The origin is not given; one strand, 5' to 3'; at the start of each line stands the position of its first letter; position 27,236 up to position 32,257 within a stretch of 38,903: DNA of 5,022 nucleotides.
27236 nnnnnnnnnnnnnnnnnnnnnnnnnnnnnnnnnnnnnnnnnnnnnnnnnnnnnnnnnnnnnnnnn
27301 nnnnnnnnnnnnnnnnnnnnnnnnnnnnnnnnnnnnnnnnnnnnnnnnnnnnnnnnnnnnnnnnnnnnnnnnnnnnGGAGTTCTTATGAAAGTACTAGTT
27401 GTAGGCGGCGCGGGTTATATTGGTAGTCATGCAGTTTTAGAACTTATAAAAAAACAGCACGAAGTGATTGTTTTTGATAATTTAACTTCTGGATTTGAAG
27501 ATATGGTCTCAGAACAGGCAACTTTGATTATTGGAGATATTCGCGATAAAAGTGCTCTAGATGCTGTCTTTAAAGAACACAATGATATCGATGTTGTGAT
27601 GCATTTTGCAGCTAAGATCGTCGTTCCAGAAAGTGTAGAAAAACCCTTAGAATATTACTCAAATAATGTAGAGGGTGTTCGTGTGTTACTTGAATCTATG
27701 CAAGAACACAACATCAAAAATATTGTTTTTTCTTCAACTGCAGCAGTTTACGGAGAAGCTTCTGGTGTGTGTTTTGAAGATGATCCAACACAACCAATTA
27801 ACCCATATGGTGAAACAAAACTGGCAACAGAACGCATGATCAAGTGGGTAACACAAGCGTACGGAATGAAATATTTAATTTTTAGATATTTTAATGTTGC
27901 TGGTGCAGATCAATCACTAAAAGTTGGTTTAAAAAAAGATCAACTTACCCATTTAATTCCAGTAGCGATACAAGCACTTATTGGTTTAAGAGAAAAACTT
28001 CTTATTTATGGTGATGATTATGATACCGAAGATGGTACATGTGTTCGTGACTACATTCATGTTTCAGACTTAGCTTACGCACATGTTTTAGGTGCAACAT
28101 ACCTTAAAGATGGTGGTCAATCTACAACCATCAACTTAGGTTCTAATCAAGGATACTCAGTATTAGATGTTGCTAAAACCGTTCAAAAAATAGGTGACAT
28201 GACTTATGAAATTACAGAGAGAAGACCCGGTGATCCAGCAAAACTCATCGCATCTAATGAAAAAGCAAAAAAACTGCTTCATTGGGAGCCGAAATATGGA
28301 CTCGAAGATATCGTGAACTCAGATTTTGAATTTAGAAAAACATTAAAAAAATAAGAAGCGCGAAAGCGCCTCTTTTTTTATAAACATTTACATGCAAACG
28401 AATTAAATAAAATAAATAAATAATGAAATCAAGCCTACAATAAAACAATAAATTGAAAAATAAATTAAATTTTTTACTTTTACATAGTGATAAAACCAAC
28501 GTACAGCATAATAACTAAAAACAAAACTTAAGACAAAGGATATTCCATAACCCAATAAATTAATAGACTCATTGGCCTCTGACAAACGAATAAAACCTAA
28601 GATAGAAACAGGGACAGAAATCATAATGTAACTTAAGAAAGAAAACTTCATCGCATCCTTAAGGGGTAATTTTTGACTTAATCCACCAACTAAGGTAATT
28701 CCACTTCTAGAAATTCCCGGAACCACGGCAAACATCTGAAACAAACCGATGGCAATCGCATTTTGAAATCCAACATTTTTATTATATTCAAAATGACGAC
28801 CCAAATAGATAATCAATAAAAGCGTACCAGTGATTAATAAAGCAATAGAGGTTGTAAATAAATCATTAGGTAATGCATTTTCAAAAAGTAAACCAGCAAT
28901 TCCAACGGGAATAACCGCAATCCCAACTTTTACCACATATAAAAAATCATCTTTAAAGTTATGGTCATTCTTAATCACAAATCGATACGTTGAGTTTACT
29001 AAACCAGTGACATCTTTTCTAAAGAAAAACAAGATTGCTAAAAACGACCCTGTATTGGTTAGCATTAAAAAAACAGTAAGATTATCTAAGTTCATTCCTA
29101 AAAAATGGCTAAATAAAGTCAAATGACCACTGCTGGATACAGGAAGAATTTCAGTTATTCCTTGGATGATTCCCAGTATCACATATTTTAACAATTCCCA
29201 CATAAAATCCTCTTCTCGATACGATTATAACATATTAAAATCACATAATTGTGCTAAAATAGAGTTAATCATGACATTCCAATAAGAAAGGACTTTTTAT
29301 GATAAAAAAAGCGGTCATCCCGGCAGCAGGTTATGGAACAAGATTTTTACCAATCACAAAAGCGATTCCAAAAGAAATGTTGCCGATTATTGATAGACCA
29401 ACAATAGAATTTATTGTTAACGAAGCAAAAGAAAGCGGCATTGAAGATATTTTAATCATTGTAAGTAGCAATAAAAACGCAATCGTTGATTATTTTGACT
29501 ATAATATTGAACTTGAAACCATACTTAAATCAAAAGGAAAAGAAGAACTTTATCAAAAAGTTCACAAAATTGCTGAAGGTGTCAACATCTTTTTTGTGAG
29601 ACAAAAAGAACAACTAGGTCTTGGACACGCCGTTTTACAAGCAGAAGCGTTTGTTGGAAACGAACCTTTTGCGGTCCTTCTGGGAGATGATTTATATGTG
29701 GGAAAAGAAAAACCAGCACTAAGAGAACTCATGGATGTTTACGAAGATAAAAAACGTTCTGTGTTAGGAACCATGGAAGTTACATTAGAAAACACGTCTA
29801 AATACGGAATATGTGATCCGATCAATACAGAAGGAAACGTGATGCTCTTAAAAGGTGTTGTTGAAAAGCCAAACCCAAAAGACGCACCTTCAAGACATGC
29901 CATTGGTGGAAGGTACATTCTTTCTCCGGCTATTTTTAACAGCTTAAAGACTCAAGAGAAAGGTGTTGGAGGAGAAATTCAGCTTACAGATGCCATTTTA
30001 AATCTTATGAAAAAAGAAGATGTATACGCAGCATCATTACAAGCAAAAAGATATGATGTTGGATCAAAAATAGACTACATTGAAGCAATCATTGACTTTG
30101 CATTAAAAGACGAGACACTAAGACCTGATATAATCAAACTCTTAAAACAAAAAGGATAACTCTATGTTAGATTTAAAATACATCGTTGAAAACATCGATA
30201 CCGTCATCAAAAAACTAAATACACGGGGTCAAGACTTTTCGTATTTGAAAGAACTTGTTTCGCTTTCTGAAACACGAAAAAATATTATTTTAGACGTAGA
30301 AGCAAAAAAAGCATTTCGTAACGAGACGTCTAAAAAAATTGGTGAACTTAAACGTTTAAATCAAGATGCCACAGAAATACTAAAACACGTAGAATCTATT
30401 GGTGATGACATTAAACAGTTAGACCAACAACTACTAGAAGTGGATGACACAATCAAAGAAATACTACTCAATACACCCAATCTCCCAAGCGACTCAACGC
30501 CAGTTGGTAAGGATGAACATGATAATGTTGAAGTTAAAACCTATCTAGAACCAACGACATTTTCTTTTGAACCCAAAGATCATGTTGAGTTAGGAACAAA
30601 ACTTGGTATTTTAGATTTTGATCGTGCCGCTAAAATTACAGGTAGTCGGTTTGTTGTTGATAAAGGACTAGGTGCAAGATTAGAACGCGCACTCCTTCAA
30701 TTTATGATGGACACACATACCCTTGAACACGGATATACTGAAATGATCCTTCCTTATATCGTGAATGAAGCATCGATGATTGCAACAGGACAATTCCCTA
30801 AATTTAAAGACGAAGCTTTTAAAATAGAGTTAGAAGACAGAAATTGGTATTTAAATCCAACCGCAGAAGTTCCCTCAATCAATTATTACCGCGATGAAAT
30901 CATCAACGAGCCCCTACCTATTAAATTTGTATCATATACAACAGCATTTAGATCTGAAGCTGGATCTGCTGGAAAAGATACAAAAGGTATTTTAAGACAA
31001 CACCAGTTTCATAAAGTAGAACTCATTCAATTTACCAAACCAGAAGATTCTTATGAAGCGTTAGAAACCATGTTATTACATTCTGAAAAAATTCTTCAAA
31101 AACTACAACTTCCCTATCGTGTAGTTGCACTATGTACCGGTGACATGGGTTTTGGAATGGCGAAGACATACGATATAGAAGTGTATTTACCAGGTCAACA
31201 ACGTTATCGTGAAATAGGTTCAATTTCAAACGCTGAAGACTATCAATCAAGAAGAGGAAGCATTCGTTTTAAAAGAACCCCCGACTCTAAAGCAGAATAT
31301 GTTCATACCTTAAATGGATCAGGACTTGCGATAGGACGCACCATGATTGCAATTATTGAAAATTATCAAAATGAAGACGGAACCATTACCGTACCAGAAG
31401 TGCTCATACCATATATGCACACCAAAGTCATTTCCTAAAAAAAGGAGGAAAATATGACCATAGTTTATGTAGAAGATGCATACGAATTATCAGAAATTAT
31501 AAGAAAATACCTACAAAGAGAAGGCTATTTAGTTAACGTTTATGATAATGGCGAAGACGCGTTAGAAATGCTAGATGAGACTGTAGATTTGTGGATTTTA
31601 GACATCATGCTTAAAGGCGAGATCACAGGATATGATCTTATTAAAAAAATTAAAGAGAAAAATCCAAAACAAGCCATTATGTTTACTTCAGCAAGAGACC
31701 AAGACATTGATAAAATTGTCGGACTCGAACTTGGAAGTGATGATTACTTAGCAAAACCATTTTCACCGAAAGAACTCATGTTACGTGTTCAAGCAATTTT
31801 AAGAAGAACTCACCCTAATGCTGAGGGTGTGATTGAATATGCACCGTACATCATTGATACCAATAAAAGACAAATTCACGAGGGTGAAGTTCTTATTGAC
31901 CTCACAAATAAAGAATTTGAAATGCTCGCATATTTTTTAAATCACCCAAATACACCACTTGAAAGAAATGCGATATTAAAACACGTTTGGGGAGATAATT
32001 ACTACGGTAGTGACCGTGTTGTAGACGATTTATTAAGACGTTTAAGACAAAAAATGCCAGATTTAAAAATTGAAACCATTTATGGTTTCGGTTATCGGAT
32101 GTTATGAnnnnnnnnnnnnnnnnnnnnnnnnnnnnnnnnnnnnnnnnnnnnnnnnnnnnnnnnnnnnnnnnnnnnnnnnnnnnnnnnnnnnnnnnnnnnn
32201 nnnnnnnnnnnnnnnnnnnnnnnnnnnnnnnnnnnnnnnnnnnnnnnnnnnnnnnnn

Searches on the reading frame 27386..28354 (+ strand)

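Call 90: search_protein_families(library=pfam, proteins=[window:27386-28354:+], max_evalue=0.00001)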
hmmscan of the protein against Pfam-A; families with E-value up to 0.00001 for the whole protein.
window:27386-28354:+ (322 aa): 8 families
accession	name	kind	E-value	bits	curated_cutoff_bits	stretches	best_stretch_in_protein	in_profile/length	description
PF01370.27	Epimerase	-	1.2e-57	195.5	20.9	1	3-252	1-240/240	NAD dependent epimerase/dehydratase family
PF16363.11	GDP_Man_Dehyd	-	4.3e-56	191.2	27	1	4-311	1-330/332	GDP-mannose 4,6 dehydratase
PF01073.25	3Beta_HSD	-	2.5e-20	73.1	22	1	4-153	1-158/280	3-beta hydroxysteroid dehydrogenase/isomerase family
PF02719.21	Polysacc_synt_2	-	8.6e-20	71.5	20.2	1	3-178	1-178/293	Polysaccharide biosynthesis protein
PF04321.23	RmlD_sub_bind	-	8.7e-16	58.3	27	1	1-171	1-151/287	RmlD substrate binding domain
PF13460.12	NAD_binding_10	-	4.4e-12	46.7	27.2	1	7-168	1-143/184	NAD(P)H-binding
PF07993.18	NAD_binding_4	-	1.3e-10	41.3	20.1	1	40-195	58-230/258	Male sterility protein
PF05368.20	NmrA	-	4.8e-06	26.8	27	1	2-120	4-109/298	NmrA-like family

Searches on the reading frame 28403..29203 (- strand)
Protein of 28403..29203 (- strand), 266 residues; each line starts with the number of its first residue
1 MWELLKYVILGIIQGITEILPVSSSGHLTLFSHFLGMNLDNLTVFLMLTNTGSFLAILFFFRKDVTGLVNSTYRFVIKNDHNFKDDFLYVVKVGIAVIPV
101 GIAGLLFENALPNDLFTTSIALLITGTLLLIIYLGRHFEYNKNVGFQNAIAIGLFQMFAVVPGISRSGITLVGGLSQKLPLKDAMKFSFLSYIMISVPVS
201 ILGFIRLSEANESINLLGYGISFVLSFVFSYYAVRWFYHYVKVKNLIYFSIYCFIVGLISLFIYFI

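Call 90: search_protein_families(library=pfam, proteins=[window:28403-29203:-], max_evalue=0.00001)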
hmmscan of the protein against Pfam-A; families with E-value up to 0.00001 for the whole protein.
window:28403-29203:- (266 aa): 1 family
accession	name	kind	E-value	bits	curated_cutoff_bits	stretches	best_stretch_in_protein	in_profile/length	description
PF02673.24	BacA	-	3.1e-62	211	33.4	1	8-259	2-257/257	Bacitracin resistance protein BacA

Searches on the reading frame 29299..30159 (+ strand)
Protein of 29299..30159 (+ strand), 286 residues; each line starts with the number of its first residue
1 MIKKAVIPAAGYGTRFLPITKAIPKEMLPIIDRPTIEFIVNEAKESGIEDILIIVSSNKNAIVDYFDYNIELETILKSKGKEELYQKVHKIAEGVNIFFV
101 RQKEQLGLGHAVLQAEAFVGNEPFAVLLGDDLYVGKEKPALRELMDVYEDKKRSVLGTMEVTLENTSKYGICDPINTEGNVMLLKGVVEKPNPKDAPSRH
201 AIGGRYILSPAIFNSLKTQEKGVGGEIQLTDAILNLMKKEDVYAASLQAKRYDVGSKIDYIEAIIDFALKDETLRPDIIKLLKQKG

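Call 90: search_protein_families(library=pfam, proteins=[window:29299-30159:+], max_evalue=0.00001)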
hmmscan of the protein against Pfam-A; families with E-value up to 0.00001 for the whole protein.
window:29299-30159:+ (286 aa): 1 family
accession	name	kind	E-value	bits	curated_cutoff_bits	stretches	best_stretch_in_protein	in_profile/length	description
PF00483.29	NTP_transferase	-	2.7e-28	99.6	21.2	1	4-264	1-239/245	Nucleotidyl transferase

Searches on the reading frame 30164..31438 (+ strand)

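Call 90: search_protein_families(library=pfam, proteins=[window:30164-31438:+], max_evalue=0.00001)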
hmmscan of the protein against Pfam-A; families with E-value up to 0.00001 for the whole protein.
window:30164-31438:+ (424 aa): 2 families
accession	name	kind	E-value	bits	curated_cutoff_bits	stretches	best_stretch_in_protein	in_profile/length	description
PF00587.30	tRNA-synt_2b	-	2.5e-41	142.1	29.3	1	219-401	1-179/179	tRNA synthetase class II core domain (G, H, P, S and T)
PF02403.27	Seryl_tRNA_N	-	2.5e-24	86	28.2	1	1-108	1-108/108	Seryl-tRNA synthetase N-terminal domain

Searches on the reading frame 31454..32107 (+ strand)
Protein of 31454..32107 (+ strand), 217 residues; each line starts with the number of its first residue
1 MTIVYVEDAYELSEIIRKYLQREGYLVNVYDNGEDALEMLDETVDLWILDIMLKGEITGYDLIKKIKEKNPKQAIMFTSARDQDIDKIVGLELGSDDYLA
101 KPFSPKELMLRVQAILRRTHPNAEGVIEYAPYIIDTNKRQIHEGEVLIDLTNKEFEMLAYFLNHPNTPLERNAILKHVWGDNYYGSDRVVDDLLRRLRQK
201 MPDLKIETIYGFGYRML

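Call 90: search_protein_families(library=pfam, proteins=[window:31454-32107:+], max_evalue=0.00001)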
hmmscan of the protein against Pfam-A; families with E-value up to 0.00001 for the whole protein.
window:31454-32107:+ (217 aa): 2 families
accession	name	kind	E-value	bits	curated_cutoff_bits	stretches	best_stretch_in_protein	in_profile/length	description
PF00072.30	Response_reg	-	5.9e-23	81.6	30.2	1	3-112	1-110/111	Response regulator receiver domain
PF00486.34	Trans_reg_C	-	1.5e-20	73.4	26.2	1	148-216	4-77/77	Transcriptional regulatory protein, C terminal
